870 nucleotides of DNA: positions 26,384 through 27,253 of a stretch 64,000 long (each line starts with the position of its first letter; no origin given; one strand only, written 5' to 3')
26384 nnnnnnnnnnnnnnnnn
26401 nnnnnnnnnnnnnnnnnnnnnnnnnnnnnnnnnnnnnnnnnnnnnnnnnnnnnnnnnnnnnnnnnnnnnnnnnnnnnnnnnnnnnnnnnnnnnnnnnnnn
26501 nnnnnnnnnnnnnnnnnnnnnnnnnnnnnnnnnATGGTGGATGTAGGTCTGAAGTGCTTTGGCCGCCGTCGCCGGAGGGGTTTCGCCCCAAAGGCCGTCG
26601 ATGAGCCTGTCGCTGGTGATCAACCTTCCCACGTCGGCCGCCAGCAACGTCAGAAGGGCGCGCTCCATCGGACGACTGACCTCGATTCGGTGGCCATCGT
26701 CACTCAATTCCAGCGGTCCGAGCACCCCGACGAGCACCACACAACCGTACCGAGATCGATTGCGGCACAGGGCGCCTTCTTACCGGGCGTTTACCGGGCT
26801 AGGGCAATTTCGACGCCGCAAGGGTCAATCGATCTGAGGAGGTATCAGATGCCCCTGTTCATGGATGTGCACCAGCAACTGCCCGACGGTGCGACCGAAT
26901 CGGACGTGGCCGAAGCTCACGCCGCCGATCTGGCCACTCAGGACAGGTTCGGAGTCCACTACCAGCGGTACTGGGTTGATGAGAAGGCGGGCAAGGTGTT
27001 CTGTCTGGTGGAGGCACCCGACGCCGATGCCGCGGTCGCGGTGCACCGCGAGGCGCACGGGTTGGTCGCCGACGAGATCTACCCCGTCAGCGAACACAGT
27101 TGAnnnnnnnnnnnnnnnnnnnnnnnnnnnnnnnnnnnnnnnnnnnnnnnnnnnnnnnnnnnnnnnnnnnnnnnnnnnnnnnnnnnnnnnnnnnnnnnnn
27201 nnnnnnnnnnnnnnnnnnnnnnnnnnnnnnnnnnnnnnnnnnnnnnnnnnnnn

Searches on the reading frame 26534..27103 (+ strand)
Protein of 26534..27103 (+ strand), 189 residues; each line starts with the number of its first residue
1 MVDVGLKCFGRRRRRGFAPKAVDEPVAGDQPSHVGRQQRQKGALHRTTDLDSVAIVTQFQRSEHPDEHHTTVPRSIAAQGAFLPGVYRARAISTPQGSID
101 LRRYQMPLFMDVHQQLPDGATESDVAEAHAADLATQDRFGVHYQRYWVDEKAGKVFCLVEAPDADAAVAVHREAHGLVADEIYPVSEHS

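Call 72: search_protein_families(library=pfam, proteins=[window:26534-27103:+], max_evalue=0.001)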
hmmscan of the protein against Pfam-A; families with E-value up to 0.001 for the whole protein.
window:26534-27103:+ (189 aa): 2 families
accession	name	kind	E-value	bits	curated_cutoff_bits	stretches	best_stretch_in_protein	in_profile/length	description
PF14026.12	SCO4226-like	-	7.3e-22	77.8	28.5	1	109-185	1-76/76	Nickel responsive protein SCO4226-like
PF11746.14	DUF3303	-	0.00014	22.3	21.2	1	108-186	2-79/92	Domain of unknown function (DUF3303)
